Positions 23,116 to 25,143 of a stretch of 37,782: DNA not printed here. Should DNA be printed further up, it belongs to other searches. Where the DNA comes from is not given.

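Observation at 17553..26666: TetR-linked B12 acyl-CoA mutase locus whose catalytic subunit is non-canonical at the substrate-specificity motifs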

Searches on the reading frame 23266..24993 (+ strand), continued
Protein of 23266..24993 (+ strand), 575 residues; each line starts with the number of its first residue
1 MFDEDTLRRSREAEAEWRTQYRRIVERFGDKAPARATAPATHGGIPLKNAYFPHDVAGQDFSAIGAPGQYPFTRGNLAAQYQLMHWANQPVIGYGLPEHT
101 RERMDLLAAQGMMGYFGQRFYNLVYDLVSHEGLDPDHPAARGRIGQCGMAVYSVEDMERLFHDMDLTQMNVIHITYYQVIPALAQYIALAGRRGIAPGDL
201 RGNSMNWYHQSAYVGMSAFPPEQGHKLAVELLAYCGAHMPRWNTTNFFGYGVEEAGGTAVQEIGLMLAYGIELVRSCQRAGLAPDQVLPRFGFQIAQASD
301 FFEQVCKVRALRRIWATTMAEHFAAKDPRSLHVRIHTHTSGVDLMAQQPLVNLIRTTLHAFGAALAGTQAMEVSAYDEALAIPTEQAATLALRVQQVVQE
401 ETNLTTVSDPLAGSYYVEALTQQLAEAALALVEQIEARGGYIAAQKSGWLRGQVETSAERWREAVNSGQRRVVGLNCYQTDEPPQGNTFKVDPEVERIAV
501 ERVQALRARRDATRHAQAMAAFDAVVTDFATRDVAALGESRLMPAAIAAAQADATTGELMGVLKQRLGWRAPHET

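Call 81: search_solved_structures(query=L056:7629-9227:+, max_evalue=1e-20)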
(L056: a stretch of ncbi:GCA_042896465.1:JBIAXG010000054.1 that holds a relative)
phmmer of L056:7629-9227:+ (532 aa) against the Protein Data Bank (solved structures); distinct sequences matched with E-value up to 1e-20: 146 (the best 60 are shown).
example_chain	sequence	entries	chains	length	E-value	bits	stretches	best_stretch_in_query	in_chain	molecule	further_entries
8weu_A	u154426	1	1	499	1.6e-96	327.2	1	11-506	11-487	Fatty-acyl-CoA synthase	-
8wev_A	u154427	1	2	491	1.7e-96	327.1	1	11-506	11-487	Feruloyl-CoA Synthetase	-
8r2q_A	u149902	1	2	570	2.7e-90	306.6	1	11-506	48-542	Probable fatty-acid-CoA ligase FadD5 (Fatty-acid-CoA synthetase) (Fatty-acid-CoA synthase)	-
3ivr_A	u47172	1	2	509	2.3e-81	277.1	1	4-503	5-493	Putative long-chain-fatty-acid CoA ligase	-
3r44_A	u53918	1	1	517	1.6e-79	271.1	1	6-508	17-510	fatty acyl CoA synthetase FADD13 (FATTY-ACYL-CoA SYNTHETASE)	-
8r2r_A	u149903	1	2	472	5.1e-72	246.3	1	11-434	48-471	Probable fatty-acid-CoA ligase FadD5 (Fatty-acid-CoA synthetase) (Fatty-acid-CoA synthase)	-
3a9u_A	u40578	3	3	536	5.9e-65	223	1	27-510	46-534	4-coumarate--CoA ligase | 4-coumarate:CoA ligase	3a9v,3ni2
4fuq_A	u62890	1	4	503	7.2e-65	222.7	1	27-507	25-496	Malonyl CoA synthetase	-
4gxq_A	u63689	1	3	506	4.9e-64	220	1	27-507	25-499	Malonyl CoA synthetase, Benzoate-CoA ligase Chimeric protein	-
4fut_A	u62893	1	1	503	5e-64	219.9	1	27-507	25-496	Malonyl CoA synthetase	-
5x8f_A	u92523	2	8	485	4e-63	217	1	14-508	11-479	2-succinylbenzoate--CoA ligase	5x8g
5buq_A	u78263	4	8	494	7.9e-63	216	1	14-508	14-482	2-succinylbenzoate--CoA ligase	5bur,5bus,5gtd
4gxr_A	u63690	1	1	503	1e-62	215.6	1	27-507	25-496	Malonyl CoA synthetase, Benzoate-CoA ligase Chimeric protein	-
5bsw_A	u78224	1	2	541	5.1e-60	206.7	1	29-512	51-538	4-coumarate--CoA ligase 2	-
5upq_A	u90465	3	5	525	7.6e-60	206.2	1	4-499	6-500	Acyl-CoA synthetase PtmA2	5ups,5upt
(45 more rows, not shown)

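Call 82: search_solved_structures(query=L037:9182-9955:+, max_evalue=1e-15)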
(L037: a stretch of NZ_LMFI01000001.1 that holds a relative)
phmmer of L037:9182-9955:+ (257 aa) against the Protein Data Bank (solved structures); distinct sequences matched with E-value up to 1e-15: 122 (the best 60 are shown).
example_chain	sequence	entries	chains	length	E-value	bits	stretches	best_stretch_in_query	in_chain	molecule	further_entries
2ej5_A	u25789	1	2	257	1.1e-41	146.5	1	4-253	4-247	Enoyl-CoA hydratase subunit II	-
7mcm_A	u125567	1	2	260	2e-36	129.3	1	4-251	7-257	Enoyl-CoA hydratase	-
6sl9_AAA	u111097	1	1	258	4.8e-36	128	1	8-253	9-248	Enoyl-CoA hydratase/carnithine racemase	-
6slb_AAA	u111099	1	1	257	5.1e-36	127.9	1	8-253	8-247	Enoyl-CoA hydratase/carnithine racemase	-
3hrx_A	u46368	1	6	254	5.3e-36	127.9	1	8-253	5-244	Probable enoyl-CoA hydratase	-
6sla_AAA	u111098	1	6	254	2.4e-35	125.7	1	8-253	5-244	Enoyl-CoA hydratase/carnithine racemase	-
5zai_A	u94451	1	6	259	6e-35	124.4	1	4-254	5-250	3-hydroxypropionyl-coenzyme A dehydratase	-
4fzw_C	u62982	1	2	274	5.1e-34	121.4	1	12-254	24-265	1,2-epoxyphenylacetyl-CoA isomerase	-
5z7r_A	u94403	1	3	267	1.2e-33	120.2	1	4-254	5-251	Short-chain-enoyl-CoA hydratase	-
4jfc_A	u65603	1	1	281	1.7e-33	119.7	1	6-201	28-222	Enoyl-CoA hydratase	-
3p5m_A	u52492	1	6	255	3.1e-31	112.2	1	4-252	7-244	Enoyl-CoA hydratase/isomerase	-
4lk5_A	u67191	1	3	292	7.2e-30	107.8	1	13-252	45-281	enoyl-CoA hydratase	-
6lvp_A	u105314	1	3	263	2.1e-29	106.3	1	9-206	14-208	Enoyl-CoA hydratase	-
3kqf_A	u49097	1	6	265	2.6e-29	106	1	13-252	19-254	Enoyl-CoA hydratase/isomerase family protein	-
5ylo_A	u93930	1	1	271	3.1e-29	105.7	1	10-240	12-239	Probable enoyl-CoA hydratase/isomerase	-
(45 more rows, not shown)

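Call 83: find_encoding_contigs(protein=P0121, flank=9000, max_places=2)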
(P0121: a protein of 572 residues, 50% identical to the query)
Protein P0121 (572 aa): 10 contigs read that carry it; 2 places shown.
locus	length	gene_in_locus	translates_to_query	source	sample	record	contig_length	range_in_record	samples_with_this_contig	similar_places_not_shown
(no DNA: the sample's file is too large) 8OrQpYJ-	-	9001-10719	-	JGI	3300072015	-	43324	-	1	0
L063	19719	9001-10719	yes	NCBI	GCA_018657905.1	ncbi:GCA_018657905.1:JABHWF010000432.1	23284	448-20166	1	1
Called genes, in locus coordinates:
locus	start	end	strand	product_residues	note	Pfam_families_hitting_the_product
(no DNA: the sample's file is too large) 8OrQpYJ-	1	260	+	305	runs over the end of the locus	PF00753:Lactamase_B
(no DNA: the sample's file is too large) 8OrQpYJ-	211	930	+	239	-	PF02811:PHP (faint), PF13263:PHP_C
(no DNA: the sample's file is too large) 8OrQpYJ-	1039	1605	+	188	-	PF12850:Metallophos_2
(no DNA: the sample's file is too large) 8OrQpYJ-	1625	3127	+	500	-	PF00501:AMP-binding, PF13193:AMP-binding_C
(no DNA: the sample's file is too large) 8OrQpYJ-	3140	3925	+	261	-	-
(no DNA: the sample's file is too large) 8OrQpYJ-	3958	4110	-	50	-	-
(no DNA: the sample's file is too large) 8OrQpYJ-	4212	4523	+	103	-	PF13560:HTH_31 (faint), PF01381:HTH_3 (weak)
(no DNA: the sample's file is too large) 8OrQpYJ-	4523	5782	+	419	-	PF07804:HipA_C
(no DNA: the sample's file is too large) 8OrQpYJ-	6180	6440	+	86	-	-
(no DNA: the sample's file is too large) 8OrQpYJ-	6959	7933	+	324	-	PF00478:IMPDH (faint), PF03060:NMO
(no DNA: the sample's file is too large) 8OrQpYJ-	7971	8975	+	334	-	PF03308:MeaB, PF02492:cobW (faint)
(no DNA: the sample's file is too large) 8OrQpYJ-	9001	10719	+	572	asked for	PF01642:MM_CoA_mutase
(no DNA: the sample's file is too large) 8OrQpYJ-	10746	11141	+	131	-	PF02310:B12-binding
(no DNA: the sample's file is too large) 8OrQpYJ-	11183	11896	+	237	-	PF00378:ECH_1, PF16113:ECH_2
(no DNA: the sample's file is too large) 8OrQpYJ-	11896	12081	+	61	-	-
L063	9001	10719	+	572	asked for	PF01642:MM_CoA_mutase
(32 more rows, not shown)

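Call 84: find_encoding_contigs(protein=P0286, flank=9000, max_places=2)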
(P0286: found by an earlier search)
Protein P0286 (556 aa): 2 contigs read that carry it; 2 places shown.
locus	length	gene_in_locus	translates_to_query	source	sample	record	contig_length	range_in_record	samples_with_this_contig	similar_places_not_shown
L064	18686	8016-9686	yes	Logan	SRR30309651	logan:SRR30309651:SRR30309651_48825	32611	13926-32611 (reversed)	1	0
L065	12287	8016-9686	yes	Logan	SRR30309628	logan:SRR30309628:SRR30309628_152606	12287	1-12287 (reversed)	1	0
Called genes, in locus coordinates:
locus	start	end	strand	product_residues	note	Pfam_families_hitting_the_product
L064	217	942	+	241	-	PF16884:ADH_N_2, PF00107:ADH_zinc_N (weak)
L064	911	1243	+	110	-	-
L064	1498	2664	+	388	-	PF02771:Acyl-CoA_dh_N, PF02770:Acyl-CoA_dh_M, PF00441:Acyl-CoA_dh_1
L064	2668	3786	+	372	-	PF02771:Acyl-CoA_dh_N, PF02770:Acyl-CoA_dh_M (weak), PF00441:Acyl-CoA_dh_1, PF08028:Acyl-CoA_dh_2 (weak)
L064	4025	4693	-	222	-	PF00753:Lactamase_B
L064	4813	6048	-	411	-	PF00108:Thiolase_N, PF00109:ketoacyl-synt (faint), PF02803:Thiolase_C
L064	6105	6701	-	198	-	PF00440:TetR_N, PF17932:TetR_C_24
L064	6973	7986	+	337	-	PF03308:MeaB, PF02492:cobW (weak)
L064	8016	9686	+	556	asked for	PF01642:MM_CoA_mutase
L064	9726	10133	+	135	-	PF02310:B12-binding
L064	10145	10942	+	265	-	PF00378:ECH_1, PF16113:ECH_2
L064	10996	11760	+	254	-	PF00106:adh_short, PF08659:KR, PF13561:adh_short_C2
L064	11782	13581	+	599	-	PF01144:CoA_trans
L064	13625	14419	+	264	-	PF00378:ECH_1, PF16113:ECH_2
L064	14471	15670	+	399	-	PF00108:Thiolase_N, PF02803:Thiolase_C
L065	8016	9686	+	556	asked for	PF01642:MM_CoA_mutase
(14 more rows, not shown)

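Call 93: search_protein_families(library=pfam, proteins=[L018:14902-16563:-, L018:16576-18312:-, L018:18176-18604:-, L018:18601-19197:-, L018:19305-19865:+, L018:19470-20630:-, L018:20642-21397:+, L044:18378-19916:+, L044:19673-20722:+, L044:15810-16961:-], max_evalue=0.00001)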
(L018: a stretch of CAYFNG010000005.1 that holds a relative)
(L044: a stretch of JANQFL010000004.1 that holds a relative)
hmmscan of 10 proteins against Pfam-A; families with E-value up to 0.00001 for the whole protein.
L018:14902-16563:- (553 aa): 1 family
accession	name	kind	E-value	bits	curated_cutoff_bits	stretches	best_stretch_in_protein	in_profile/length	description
PF01642.28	MM_CoA_mutase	-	3.2e-157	524.6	22.1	1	28-545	3-512/512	Methylmalonyl-CoA mutase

L018:16576-18312:- (578 aa): 1 family
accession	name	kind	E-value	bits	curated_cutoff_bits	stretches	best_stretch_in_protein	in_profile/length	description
PF01642.28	MM_CoA_mutase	-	3.2e-151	504.8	22.1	1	54-569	3-511/512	Methylmalonyl-CoA mutase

L018:18176-18604:- (142 aa): 1 family
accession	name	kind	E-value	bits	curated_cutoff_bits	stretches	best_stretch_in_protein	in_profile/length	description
PF02310.24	B12-binding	-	1.5e-21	76.9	32.1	1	13-124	2-116/121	B12 binding domain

L018:18601-19197:- (198 aa): 2 families
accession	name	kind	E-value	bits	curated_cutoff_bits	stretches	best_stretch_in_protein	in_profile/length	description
PF00440.29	TetR_N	-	1.9e-17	63.2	24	1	20-65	2-47/47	Bacterial regulatory proteins, tetR family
PF17932.6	TetR_C_24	-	3.8e-14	53.3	26.4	1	85-189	2-110/114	Tetracyclin repressor-like, C-terminal domain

L018:19305-19865:+ (186 aa): 0 families

L018:19470-20630:- (386 aa): 1 family
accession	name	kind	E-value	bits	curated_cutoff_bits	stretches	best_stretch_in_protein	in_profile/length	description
PF13609.12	Porin_4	-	1.1e-42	147.4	27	1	42-366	1-308/310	Gram-negative porin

L018:20642-21397:+ (251 aa): 1 family
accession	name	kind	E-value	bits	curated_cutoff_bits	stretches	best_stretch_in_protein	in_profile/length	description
PF12100.13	DUF3576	-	1.9e-45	153.7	25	1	145-246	1-101/101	Domain of unknown function (DUF3576)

L044:18378-19916:+ (512 aa): 2 families
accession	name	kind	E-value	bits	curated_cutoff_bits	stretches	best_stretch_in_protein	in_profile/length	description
PF00501.34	AMP-binding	-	1.9e-74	251.2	29.9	1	7-367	1-384/384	AMP-binding enzyme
PF13193.12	AMP-binding_C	-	7.8e-24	84.8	24.5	1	419-494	1-76/76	AMP-binding enzyme C-terminal domain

L044:19673-20722:+ (349 aa): 2 families
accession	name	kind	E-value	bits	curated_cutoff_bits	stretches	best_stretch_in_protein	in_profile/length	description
PF00378.25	ECH_1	-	1.8e-48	165.5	27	1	99-344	5-249/251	Enoyl-CoA hydratase/isomerase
PF16113.10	ECH_2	-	1.3e-22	81.2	27.2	1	102-279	3-181/335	Enoyl-CoA hydratase/isomerase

L044:15810-16961:- (383 aa): 1 family
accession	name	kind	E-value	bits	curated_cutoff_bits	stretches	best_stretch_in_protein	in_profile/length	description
PF03824.22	NicO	-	3.8e-33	115.5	27.7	2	133-237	1-109/287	High-affinity nickel-transport protein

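Call 94: search_solved_structures(query=L044:18378-19916:+, max_evalue=1e-30)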
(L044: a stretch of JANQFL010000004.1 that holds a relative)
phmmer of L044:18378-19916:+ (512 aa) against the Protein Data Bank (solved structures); distinct sequences matched with E-value up to 1e-30: 89 (the best 60 are shown).
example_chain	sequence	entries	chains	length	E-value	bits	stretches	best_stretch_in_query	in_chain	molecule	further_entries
8weu_A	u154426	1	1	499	1.5e-79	271.4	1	9-503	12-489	Fatty-acyl-CoA synthase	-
8wev_A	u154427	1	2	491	3.4e-79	270.2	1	9-499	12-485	Feruloyl-CoA Synthetase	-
8r2q_A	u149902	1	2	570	5.5e-78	266.2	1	6-504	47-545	Probable fatty-acid-CoA ligase FadD5 (Fatty-acid-CoA synthetase) (Fatty-acid-CoA synthase)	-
3r44_A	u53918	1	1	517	2e-71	244.6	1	4-504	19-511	fatty acyl CoA synthetase FADD13 (FATTY-ACYL-CoA SYNTHETASE)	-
3ivr_A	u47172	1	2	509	6.8e-63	216.5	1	4-507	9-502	Putative long-chain-fatty-acid CoA ligase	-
8r2r_A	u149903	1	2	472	1.7e-60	208.5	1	6-428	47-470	Probable fatty-acid-CoA ligase FadD5 (Fatty-acid-CoA synthetase) (Fatty-acid-CoA synthase)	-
5bsw_A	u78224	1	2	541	2.6e-59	204.7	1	12-500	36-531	4-coumarate--CoA ligase 2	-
5bsm_A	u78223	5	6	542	6.3e-59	203.4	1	12-500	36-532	4-coumarate--CoA ligase 2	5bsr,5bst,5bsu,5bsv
3a9u_A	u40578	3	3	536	2.5e-58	201.4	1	15-502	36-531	4-coumarate--CoA ligase | 4-coumarate:CoA ligase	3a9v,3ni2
5u95_A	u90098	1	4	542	4.3e-58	200.6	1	12-500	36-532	4-coumarate--CoA ligase 2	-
5x8f_A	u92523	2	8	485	9.8e-58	199.4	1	7-502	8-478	2-succinylbenzoate--CoA ligase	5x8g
8ivi_A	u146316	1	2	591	3.8e-57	197.5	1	4-507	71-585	Medium/long-chain-fatty-acid--CoA ligase FadD8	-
5buq_A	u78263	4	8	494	3e-56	194.5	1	6-502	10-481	2-succinylbenzoate--CoA ligase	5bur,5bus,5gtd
6ihk_A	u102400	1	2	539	6.8e-56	193.4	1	31-504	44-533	AMP-binding domain protein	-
6ijb_A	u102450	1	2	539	4.7e-55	190.6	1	31-504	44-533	AMP-binding domain protein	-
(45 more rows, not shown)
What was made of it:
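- The ligases are closest to fatty-acyl/feruloyl-CoA synthetases (calls 81, 94).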

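Call 99: find_encoding_contigs(protein=P0002, flank=6000, max_places=2)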
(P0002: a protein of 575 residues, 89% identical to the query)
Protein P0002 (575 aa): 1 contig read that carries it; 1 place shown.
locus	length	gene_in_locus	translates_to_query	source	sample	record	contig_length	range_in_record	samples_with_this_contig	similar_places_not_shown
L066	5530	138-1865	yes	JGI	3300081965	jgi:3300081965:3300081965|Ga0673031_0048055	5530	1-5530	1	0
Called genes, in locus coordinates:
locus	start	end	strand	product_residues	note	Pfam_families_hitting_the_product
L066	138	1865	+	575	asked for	PF01642:MM_CoA_mutase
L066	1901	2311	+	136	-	PF02310:B12-binding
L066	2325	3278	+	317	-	PF02737:3HCDH_N, PF00725:3HCDH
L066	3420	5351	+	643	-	PF19363:DUF5939, PF00211:Guanylate_cyc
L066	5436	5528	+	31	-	?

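Call 100: find_encoding_contigs(protein=P0003, flank=6000, max_places=2)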
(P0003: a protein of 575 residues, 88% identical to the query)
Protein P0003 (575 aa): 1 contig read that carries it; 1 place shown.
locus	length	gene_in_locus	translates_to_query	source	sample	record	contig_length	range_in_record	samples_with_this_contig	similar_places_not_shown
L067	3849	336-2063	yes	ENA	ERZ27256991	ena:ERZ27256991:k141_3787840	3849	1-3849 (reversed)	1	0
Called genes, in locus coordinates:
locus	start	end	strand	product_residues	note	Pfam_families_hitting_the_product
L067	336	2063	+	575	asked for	PF01642:MM_CoA_mutase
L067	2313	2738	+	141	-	PF02310:B12-binding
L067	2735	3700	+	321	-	PF02737:3HCDH_N, PF00725:3HCDH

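Call 108: predict_structure(alignment_id=A3)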
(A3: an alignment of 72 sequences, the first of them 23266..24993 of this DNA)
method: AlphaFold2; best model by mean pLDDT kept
length: 575 residues; sequences in the alignment: 72
mean_pLDDT: 94.4   pTM: 0.93
mean pLDDT of the five models: 94.4, 94.2, 94.0, 93.8, 92.6
residues with pLDDT >= 90: 505; 70-90: 67; 50-70: 3; < 50: 0
segments of 3 or more residues with pLDDT < 50: none
pLDDT, mean of each block of 10 residues (from residue 1): 95 97 93 87 94 94 92 95 93 93 93 89 93 95 93 98 95 93 98 98 90 85 96 96 94 95 97 98 96 96 98 98 97 96 92 96 96 94 91 96 93 95 98 98 95 95 93 94 83 95 98 98 98 94 98 98 96 69
secondary structure, 60 per line:
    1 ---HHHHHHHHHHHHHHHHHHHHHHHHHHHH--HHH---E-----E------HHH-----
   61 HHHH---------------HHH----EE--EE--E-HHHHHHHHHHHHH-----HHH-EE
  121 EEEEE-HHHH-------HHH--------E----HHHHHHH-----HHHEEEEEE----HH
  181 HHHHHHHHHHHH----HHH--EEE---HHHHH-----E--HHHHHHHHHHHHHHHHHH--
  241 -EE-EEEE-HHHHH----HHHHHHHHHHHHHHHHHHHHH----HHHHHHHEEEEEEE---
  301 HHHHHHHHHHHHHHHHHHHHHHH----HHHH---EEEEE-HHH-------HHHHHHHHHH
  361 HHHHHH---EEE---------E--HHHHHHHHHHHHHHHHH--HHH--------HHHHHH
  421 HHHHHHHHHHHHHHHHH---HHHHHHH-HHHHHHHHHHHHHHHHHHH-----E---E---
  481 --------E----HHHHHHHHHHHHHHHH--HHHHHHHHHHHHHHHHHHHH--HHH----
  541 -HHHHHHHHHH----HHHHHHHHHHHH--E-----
elements in order: H4-31 H61-64 H97-109 E119-125 H127-130 H154-160 E169-174 H179-192 E202-204 H208-212 H221-238 E245-248 H250-254 H259-279 H284-290 E291-297 H301-323 H328-331 E335-339 H351-366 E370-372 H385-401 H415-437 H441-447 H449-467 H494-509 H512-531 H542-551 H556-567
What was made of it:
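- On Acyl-CoA mutase large subunit (PF01642 / TIGR00641): AF2 pLDDT 94.4, pTM 0.93 (call 108).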

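Call 110: fold_search(model_id=the predicted structure, library=pdb)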
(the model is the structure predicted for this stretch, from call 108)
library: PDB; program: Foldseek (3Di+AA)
matches with E <= 10: 835; with E <= 0.001: 53
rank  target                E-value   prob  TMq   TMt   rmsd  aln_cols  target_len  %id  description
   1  4r3u_B                8.5e-45  1.00  0.90  0.93   2.8       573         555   32  Crystal structure of 2-Hydroxyisobutyryl-CoA Mutase (released 2015-03-11)
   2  4r3u_A                1.6e-44  1.00  0.91  0.94   2.8       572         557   32  Crystal structure of 2-Hydroxyisobutyryl-CoA Mutase (released 2015-03-11)
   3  8gju_H                4.5e-43  1.00  0.88  0.75   2.7       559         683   30  Crystal structure of human methylmalonyl-CoA mutase (MMUT) in complex with methylmalonic acidemia type A protein (MMAA (released 2023-08-09)
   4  8gju_K                1.1e-42  1.00  0.87  0.74   2.5       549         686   30  Crystal structure of human methylmalonyl-CoA mutase (MMUT) in complex with methylmalonic acidemia type A protein (MMAA (released 2023-08-09)
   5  8gju_L                3.4e-42  1.00  0.86  0.73   2.5       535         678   31  Crystal structure of human methylmalonyl-CoA mutase (MMUT) in complex with methylmalonic acidemia type A protein (MMAA (released 2023-08-09)
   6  2xiq_A                3.9e-42  1.00  0.89  0.72   2.2       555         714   30  Crystal structure of human methylmalonyl-CoA mutase in complex with adenosylcobalamin and malonyl-CoA (released 2010-09-29)
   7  2xiq_B                4.8e-42  1.00  0.89  0.72   2.2       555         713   30  Crystal structure of human methylmalonyl-CoA mutase in complex with adenosylcobalamin and malonyl-CoA (released 2010-09-29)
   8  8dyj                  9.3e-42  1.00  0.89  0.72   2.2       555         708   30  Crystal structure of human methylmalonyl-CoA mutase in complex with ADP and cob(II)alamin (released 2023-07-12)
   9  8gju_J                7.7e-41  1.00  0.88  0.74   2.3       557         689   30  Crystal structure of human methylmalonyl-CoA mutase (MMUT) in complex with methylmalonic acidemia type A protein (MMAA (released 2023-08-09)
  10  6oxd_A                2.0e-40  1.00  0.90  0.71   1.9       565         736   32  Structure of Mycobacterium tuberculosis methylmalonyl-CoA mutase with adenosyl cobalamin (released 2019-11-13)
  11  2xij                  3.0e-40  1.00  0.88  0.71   2.4       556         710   30  Crystal structure of human methylmalonyl-CoA mutase in complex with adenosylcobalamin (released 2010-09-29)
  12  3bic_B                5.5e-40  1.00  0.87  0.71   2.6       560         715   30  Crystal structure of human methylmalonyl-CoA mutase (released 2007-12-25)
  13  3bic_A                7.7e-40  1.00  0.88  0.71   2.5       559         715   29  Crystal structure of human methylmalonyl-CoA mutase (released 2007-12-25)
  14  8dyl                  1.2e-39  1.00  0.87  0.71   2.5       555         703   30  Crystal structure of human methylmalonyl-CoA mutase bound to aquocobalamin (released 2023-07-12)
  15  1req_A                5.5e-39  1.00  0.88  0.70   2.5       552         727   31  METHYLMALONYL-COA MUTASE (released 1997-01-27)
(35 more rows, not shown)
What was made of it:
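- On Acyl-CoA mutase large subunit (PF01642 / TIGR00641): Foldseek TM 0.90-0.94 to 4r3u and 0.86-0.90 to MCM (call 110).
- AF2 pLDDT 94.4 and TM 0.90-0.94 to HCM (calls 108, 110). MCM beta chains are far more distant (TM 0.65; call 110).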
